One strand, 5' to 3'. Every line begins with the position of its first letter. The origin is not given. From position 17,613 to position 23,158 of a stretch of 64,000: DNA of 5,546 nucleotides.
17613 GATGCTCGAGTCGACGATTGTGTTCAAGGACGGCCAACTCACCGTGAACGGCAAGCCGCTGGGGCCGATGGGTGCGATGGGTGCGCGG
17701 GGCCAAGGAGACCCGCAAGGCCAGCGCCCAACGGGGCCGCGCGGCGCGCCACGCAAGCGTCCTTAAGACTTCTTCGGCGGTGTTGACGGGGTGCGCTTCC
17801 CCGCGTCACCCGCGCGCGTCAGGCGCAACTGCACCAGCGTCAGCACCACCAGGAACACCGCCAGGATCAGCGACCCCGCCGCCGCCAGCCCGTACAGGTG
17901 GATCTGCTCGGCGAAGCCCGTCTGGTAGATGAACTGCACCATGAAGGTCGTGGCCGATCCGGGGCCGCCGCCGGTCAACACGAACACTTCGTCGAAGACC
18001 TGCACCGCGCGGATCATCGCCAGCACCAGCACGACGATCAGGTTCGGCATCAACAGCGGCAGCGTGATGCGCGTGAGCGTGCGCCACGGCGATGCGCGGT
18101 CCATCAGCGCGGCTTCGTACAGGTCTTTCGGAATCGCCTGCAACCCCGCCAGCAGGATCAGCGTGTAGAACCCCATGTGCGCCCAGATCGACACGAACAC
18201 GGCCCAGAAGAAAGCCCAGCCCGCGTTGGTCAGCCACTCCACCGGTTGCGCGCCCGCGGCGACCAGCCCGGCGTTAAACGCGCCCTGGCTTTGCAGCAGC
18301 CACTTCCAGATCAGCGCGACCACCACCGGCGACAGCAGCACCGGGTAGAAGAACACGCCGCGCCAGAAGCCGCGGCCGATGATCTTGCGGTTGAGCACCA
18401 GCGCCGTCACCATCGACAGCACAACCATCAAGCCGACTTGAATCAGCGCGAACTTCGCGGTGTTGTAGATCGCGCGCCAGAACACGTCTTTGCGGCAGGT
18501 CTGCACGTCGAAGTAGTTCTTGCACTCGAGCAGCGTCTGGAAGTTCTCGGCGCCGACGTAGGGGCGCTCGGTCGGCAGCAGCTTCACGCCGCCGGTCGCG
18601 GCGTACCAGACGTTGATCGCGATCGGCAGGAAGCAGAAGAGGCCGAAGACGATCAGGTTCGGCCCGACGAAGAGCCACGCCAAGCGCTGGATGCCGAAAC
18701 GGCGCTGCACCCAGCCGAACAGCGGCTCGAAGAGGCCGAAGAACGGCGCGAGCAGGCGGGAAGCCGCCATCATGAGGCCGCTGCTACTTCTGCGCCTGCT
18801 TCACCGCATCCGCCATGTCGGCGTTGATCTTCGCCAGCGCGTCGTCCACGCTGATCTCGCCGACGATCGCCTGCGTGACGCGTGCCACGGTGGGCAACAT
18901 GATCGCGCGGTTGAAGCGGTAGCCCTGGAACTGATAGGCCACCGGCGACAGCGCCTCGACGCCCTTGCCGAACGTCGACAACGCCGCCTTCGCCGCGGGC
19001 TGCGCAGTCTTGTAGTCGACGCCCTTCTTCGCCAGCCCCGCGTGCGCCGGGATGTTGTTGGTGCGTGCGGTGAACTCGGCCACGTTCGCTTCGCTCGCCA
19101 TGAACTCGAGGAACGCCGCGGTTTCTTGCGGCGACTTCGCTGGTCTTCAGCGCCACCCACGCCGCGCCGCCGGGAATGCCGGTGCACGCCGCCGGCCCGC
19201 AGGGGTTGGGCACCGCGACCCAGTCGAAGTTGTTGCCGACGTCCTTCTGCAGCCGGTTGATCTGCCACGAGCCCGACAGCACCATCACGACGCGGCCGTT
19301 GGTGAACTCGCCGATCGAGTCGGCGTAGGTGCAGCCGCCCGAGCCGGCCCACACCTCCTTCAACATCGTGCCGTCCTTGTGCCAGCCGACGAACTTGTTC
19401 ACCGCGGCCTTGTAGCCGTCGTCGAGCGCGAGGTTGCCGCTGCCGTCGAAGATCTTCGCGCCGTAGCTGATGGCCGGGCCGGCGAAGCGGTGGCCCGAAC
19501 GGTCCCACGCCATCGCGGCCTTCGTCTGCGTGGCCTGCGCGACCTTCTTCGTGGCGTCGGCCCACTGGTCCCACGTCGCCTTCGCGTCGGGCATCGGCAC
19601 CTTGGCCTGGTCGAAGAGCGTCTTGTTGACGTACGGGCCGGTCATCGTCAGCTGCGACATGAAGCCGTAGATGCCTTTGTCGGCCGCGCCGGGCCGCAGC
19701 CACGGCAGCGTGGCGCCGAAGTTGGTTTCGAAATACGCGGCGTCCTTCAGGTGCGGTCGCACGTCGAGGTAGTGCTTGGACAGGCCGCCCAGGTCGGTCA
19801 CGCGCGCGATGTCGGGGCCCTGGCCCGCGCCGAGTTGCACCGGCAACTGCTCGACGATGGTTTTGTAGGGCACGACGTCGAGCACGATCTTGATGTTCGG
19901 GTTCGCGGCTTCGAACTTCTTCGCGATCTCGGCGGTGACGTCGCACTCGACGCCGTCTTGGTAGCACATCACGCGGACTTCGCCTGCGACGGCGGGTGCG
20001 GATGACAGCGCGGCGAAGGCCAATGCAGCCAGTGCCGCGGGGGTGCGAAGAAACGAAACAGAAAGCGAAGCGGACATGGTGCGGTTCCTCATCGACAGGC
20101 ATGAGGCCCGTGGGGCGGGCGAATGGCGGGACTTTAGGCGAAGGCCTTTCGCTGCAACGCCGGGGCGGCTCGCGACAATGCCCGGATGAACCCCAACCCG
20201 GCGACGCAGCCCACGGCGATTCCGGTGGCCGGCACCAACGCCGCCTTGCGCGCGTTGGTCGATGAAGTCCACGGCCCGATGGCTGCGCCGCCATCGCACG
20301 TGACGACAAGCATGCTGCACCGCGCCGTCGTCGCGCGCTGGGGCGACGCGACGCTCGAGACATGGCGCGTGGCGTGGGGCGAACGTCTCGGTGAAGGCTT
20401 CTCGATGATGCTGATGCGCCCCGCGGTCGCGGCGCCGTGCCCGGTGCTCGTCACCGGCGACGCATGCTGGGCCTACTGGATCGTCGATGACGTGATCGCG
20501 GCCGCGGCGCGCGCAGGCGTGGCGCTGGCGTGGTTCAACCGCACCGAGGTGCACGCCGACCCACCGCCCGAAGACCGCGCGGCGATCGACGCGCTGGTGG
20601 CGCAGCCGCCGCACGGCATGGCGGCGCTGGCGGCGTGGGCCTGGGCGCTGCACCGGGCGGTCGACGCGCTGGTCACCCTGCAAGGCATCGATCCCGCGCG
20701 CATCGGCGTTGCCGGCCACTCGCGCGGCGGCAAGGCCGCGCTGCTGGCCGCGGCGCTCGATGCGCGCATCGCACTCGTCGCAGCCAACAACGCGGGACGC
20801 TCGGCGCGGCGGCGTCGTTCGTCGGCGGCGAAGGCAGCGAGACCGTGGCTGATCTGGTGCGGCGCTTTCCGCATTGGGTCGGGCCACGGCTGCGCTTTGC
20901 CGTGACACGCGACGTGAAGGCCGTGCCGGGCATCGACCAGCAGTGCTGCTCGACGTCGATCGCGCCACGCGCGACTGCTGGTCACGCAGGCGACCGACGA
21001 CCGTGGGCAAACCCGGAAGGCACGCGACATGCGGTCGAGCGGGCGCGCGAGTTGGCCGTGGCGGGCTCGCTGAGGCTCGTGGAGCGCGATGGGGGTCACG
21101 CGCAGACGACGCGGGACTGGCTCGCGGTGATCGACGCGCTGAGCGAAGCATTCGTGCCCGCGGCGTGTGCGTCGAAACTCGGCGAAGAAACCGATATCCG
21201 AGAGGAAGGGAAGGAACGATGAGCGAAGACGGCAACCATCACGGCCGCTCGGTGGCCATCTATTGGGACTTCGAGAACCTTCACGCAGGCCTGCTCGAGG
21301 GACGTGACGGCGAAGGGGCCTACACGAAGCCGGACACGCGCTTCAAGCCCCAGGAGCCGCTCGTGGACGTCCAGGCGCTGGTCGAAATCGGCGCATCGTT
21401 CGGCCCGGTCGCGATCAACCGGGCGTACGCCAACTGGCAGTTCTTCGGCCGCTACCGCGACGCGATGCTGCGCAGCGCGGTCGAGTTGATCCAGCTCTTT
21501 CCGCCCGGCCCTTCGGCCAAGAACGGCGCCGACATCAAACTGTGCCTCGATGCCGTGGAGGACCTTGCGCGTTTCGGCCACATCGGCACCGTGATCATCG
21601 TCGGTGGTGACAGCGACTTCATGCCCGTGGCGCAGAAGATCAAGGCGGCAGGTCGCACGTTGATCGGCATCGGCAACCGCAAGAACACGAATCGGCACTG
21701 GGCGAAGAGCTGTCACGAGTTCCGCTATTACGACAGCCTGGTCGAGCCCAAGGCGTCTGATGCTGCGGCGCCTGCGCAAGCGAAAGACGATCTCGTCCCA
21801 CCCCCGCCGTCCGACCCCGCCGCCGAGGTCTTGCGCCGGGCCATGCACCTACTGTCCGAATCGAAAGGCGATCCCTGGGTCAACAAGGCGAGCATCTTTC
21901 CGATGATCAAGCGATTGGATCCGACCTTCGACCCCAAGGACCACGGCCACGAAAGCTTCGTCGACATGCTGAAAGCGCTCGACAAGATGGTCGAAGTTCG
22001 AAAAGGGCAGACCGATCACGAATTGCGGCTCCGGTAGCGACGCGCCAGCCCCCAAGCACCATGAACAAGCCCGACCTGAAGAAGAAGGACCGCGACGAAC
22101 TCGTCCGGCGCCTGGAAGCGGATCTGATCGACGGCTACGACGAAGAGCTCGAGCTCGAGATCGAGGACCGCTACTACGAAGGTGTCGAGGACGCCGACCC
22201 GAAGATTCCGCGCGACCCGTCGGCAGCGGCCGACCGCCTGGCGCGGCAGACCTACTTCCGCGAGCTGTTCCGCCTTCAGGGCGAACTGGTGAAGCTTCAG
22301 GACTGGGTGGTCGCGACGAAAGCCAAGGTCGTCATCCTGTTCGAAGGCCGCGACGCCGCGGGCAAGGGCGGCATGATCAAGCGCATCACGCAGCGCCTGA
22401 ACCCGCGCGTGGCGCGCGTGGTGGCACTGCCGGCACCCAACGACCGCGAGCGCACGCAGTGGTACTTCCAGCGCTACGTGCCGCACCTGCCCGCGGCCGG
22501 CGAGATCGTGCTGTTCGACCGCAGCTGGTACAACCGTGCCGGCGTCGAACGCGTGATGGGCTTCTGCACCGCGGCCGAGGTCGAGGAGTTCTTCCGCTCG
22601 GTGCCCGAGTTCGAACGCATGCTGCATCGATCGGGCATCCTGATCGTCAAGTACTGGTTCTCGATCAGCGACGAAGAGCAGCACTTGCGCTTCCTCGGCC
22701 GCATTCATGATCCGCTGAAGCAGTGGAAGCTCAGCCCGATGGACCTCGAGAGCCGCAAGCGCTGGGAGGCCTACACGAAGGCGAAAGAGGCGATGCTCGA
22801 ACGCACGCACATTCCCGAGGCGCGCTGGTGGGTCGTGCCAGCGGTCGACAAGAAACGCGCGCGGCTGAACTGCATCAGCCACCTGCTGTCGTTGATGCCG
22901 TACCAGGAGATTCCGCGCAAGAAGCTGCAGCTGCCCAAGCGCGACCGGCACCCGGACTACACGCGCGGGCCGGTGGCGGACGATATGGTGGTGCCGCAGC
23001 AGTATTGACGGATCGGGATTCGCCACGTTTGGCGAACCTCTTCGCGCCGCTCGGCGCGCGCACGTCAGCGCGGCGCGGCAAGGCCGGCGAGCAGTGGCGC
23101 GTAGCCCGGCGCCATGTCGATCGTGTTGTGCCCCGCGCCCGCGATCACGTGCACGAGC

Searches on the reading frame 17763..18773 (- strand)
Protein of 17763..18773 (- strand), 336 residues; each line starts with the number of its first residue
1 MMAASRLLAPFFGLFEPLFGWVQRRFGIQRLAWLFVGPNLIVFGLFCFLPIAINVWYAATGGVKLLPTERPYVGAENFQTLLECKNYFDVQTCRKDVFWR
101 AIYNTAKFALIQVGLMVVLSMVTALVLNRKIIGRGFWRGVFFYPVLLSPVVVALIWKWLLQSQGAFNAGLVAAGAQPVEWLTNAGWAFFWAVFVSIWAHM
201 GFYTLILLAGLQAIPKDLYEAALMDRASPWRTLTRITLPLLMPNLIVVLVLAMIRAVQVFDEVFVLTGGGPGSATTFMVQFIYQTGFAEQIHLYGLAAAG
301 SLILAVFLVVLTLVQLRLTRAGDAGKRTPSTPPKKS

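Call 4: search_protein_families(library=pfam, proteins=[window:17763-18773:-], max_evalue=0.01)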
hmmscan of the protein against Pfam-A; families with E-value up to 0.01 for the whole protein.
window:17763-18773:- (336 aa): 1 family
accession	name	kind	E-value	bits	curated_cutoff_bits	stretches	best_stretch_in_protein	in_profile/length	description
PF00528.27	BPD_transp_1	-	2.5e-20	73.4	26.4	1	117-319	2-179/184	Binding-protein-dependent transport system inner membrane component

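Call 9: search_protein_families(library=ncbifam, proteins=[window:17763-18773:-], max_evalue=0.01)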
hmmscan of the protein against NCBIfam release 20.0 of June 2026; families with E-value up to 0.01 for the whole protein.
window:17763-18773:- (336 aa): 24 families
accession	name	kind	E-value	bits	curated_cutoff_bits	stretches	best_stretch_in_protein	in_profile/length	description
NF007852.0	PRK10561.1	equivalog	7.1e-33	114.7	335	1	26-318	8-287/295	sn-glycerol-3-phosphate ABC transporter permease UgpA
NF040931.1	ABC_arch_GlcT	equivalog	5.8e-25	88.5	360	1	41-310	6-262/278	glucose ABC transporter permease GlcT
NF008232.0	PRK10999.1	equivalog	1.4e-22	80.2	392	1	74-321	266-517/520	maltose ABC transporter permease MalF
TIGR00969.1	3a0106s02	subfamily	7.3e-12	45.3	240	1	96-315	57-267/272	sulfate ABC transporter permease subunit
TIGR03262.1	PhnU2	equivalog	7.6e-11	41.3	593.25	1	92-287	46-232/546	putative 2-aminoethylphosphonate ABC transporter permease subunit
TIGR02140.1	permease_CysW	equivalog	8.5e-11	41.8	329.1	1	94-314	41-252/261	sulfate ABC transporter permease subunit CysW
TIGR02141.1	modB_ABC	equivalog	1.3e-10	41.3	182.6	1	107-314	5-202/208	molybdate ABC transporter permease subunit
TIGR01581.1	Mo_ABC_porter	hypoth_equivalog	1.6e-08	34.3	210.3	1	106-310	27-221/225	ABC transporter permease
NF008620.0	PRK11602.1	equivalog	4.2e-08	32.7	442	1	98-321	62-279/291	sulfate/thiosulfate ABC transporter permease CysW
NF006939.0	PRK09421.1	equivalog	5.4e-08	32.5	262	1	97-278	7-183/230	molybdate ABC transporter permease subunit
NF040932.1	ABC_arch_GlcU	equivalog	5.5e-08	32.8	340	1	198-303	143-248/272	glucose ABC transporter permease GlcU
TIGR02139.1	permease_CysT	equivalog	1.6e-06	28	246.1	1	101-315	51-256/265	sulfate ABC transporter permease subunit CysT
NF007044.0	PRK09497.1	equivalog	2.4e-05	24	348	1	98-320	61-276/285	spermidine/putrescine ABC transporter permease PotB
TIGR03226.1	PhnU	equivalog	3.8e-05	23.3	283.45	1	74-322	76-308/311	2-aminoethylphosphonate ABC transporter permease subunit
NF040839.1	tungstate_WtpB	equivalog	4.3e-05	23.3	340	1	90-293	33-229/251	tungstate ABC transporter permease WtpB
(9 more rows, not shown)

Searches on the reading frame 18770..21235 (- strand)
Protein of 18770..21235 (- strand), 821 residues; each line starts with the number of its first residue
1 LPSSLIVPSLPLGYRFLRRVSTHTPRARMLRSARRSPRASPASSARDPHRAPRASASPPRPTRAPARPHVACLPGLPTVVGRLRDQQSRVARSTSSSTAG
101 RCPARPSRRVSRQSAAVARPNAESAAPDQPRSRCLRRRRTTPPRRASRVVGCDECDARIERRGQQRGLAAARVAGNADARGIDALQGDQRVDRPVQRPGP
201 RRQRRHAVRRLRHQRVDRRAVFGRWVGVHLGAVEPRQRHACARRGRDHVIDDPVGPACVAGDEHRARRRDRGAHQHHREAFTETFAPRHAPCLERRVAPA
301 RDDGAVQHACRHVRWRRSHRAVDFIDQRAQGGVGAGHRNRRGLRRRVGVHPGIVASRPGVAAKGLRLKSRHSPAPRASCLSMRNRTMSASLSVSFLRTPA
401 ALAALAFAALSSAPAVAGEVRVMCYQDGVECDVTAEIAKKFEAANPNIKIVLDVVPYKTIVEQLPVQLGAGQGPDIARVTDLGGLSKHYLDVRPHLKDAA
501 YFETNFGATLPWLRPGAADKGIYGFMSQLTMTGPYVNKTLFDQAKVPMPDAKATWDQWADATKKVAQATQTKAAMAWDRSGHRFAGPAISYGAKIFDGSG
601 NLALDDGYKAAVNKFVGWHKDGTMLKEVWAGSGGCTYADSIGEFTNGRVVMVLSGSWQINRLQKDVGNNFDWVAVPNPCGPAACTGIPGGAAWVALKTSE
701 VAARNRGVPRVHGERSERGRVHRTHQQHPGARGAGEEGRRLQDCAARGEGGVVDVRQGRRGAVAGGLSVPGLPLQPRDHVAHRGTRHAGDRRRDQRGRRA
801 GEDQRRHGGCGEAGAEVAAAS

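Call 4: search_protein_families(library=pfam, proteins=[window:18770-21235:-], max_evalue=0.01)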
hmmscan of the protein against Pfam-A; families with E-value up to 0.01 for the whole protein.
window:18770-21235:- (821 aa): 2 families
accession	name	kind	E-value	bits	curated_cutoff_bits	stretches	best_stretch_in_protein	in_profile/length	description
PF13416.11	SBP_bac_8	-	2.4e-20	73.9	27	1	436-698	1-228/279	Bacterial extracellular solute-binding protein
PF01547.30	SBP_bac_1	-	2.4e-17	64.3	26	1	436-696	12-284/307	Bacterial extracellular solute-binding protein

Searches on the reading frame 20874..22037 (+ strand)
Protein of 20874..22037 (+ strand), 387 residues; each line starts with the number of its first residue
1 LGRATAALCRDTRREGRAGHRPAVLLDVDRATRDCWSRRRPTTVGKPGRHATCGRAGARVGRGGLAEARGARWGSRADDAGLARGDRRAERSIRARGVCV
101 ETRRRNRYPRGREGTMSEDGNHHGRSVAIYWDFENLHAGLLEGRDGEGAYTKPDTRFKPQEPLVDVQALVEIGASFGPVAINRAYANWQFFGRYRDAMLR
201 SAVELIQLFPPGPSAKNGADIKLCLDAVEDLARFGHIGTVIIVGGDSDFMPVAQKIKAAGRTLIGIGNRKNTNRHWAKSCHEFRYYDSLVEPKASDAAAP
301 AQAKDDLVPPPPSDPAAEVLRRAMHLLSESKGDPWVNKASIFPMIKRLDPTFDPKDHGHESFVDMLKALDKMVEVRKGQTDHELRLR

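Call 4: search_protein_families(library=pfam, proteins=[window:20874-22037:+], max_evalue=0.01)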
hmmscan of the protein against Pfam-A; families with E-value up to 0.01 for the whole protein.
window:20874-22037:+ (387 aa): 2 families
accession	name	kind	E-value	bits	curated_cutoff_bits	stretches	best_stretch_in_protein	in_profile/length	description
PF01936.24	NYN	-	2.6e-19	70.6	24.2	1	127-285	2-143/145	NYN domain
PF12872.13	OST-HTH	-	1e-08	35.3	23.8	1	323-381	9-67/71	OST-HTH/LOTUS domain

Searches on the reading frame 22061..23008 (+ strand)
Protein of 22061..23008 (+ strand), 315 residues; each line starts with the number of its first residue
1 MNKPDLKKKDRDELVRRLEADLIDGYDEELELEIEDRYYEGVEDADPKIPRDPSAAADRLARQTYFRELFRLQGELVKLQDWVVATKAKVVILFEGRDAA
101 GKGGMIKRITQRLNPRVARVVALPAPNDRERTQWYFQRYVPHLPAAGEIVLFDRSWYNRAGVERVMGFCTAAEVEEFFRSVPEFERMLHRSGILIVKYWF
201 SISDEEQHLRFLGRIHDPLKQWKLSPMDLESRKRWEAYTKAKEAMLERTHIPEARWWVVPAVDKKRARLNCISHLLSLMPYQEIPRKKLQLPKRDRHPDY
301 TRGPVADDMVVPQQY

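Call 79: search_protein_families(library=pfam, proteins=[window:22061-23008:+], max_evalue=0.0001)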
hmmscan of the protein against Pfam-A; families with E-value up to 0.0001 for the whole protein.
window:22061-23008:+ (315 aa): 1 family
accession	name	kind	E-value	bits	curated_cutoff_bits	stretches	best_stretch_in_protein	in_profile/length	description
PF03976.20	PPK2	-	2e-107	358.4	22.3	1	60-285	2-227/229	Polyphosphate kinase 2 (PPK2)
